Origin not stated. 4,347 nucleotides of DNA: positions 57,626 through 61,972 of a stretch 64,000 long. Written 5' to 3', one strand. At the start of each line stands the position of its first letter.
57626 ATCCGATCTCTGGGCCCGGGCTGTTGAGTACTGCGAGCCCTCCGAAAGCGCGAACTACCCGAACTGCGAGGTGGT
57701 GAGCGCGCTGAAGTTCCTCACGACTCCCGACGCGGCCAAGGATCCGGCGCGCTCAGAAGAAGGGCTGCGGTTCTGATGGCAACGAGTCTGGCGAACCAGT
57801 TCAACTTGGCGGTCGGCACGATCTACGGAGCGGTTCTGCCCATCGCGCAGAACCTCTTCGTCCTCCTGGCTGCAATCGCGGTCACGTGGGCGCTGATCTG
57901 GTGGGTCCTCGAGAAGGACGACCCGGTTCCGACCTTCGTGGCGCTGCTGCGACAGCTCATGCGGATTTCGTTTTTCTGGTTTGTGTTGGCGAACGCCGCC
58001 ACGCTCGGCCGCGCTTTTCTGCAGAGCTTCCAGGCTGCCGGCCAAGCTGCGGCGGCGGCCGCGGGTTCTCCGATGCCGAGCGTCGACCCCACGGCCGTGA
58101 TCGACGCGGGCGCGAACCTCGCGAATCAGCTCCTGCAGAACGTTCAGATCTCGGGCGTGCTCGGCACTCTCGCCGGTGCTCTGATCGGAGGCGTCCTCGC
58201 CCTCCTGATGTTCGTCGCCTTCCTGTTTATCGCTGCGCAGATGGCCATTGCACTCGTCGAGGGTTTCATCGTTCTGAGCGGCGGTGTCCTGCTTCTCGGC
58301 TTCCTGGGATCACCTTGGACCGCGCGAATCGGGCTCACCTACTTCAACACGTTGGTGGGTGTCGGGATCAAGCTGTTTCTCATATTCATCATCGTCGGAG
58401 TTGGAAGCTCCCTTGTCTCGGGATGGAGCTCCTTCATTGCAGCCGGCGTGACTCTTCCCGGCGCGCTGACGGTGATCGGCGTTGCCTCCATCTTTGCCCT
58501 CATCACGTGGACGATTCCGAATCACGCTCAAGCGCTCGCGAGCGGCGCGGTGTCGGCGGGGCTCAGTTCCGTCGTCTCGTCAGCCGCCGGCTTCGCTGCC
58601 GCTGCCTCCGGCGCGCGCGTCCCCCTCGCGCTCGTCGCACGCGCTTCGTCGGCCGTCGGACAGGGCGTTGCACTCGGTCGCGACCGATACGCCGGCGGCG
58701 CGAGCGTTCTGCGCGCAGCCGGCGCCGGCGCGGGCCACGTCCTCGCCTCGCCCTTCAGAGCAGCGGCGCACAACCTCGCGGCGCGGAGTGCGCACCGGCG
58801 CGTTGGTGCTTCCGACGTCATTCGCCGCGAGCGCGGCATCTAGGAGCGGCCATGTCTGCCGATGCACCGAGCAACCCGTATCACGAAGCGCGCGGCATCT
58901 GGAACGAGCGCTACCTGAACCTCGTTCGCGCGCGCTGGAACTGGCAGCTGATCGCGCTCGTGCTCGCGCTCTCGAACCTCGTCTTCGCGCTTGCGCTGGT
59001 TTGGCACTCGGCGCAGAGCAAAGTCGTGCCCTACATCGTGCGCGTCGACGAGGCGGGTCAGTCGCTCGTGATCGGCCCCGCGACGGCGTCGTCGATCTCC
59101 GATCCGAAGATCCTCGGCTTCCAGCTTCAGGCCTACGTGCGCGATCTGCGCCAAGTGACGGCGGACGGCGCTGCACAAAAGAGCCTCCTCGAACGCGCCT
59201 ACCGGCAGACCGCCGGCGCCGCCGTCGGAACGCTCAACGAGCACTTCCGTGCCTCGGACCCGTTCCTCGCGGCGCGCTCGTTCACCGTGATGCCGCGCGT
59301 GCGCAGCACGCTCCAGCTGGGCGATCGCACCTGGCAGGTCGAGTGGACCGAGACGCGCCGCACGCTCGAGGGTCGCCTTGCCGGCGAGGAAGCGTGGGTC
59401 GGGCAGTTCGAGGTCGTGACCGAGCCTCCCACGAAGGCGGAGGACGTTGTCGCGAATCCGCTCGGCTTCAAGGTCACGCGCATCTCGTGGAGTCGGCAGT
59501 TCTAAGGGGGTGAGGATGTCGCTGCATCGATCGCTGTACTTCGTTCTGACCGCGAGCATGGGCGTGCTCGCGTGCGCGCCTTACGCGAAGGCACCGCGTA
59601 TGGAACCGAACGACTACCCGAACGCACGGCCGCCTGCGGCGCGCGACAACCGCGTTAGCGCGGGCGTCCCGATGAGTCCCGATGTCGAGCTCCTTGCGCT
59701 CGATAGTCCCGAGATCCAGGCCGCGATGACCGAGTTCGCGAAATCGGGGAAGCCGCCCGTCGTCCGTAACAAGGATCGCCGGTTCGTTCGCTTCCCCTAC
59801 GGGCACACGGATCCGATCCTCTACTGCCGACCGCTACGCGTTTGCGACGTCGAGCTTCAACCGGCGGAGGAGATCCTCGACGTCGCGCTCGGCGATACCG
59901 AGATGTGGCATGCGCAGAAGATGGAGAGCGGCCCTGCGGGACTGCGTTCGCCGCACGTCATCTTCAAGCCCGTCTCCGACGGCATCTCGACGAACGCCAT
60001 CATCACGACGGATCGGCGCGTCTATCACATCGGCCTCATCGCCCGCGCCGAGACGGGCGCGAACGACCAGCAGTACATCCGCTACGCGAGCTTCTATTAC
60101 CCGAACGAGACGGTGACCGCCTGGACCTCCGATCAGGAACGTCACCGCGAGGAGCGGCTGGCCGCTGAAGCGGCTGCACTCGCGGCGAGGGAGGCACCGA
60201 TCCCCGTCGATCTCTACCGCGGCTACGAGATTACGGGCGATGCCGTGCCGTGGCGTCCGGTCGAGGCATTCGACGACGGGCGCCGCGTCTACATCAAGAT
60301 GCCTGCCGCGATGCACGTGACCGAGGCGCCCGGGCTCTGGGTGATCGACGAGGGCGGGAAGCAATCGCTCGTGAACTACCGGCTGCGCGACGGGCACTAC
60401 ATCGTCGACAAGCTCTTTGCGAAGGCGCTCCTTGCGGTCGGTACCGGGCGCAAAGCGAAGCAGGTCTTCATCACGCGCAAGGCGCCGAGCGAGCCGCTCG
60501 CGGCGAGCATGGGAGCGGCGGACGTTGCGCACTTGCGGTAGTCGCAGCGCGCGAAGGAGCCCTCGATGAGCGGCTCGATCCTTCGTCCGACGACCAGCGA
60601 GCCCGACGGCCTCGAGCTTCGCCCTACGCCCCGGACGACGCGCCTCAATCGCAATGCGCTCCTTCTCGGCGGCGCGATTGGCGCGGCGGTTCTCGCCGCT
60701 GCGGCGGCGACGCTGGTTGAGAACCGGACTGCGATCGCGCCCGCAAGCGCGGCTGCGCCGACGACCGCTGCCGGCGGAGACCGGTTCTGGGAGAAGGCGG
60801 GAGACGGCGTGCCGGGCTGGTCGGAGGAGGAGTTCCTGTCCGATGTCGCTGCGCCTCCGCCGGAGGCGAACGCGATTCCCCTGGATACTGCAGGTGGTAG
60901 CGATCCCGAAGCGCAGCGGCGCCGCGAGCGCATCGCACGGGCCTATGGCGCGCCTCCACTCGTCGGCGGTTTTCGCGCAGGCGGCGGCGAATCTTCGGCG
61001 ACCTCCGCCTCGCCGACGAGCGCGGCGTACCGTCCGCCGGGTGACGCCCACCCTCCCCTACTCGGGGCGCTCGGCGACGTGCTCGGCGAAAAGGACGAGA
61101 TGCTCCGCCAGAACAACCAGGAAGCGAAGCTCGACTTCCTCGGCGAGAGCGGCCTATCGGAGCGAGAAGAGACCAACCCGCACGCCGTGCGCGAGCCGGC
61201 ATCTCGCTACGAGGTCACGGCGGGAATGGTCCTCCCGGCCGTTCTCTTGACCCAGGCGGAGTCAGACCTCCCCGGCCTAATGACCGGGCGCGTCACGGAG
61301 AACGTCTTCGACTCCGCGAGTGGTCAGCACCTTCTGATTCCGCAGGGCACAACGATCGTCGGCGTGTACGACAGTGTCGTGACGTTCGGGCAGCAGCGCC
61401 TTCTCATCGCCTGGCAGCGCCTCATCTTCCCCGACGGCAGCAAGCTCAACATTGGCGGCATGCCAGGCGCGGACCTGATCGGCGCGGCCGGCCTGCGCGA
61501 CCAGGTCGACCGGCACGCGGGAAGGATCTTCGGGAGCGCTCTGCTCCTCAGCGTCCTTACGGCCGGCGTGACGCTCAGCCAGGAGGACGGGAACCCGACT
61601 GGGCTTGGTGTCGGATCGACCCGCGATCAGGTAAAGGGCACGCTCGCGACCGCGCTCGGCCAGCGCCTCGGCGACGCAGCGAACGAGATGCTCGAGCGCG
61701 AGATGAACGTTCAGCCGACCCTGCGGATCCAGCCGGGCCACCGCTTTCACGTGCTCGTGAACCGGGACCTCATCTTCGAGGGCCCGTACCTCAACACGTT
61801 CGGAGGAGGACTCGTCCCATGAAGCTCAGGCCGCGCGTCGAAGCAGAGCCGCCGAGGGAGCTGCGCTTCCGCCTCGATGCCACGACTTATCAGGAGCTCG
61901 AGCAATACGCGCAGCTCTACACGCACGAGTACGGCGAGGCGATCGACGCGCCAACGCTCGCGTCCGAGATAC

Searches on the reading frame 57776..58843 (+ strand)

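Call 53: search_protein_families(library=pfam, proteins=[window:57776-58843:+], max_evalue=0.0001)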
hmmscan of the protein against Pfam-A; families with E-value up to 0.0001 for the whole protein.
window:57776-58843:+ (355 aa): 1 family
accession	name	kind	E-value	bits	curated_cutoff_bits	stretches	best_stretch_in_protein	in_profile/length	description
PF04610.19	TrbL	-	4.2e-23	82.7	25.9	1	33-245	2-213/215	TrbL/VirB6 plasmid conjugal transfer protein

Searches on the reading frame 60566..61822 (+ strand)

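Call 53: search_protein_families(library=pfam, proteins=[window:60566-61822:+], max_evalue=0.0001)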
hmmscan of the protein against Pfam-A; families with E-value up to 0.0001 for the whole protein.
window:60566-61822:+ (418 aa): 1 family
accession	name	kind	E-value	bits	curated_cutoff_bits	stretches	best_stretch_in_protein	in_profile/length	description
PF03743.19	TrbI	-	3.3e-57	193.8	35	1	217-404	2-188/188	Bacterial conjugation TrbI-like protein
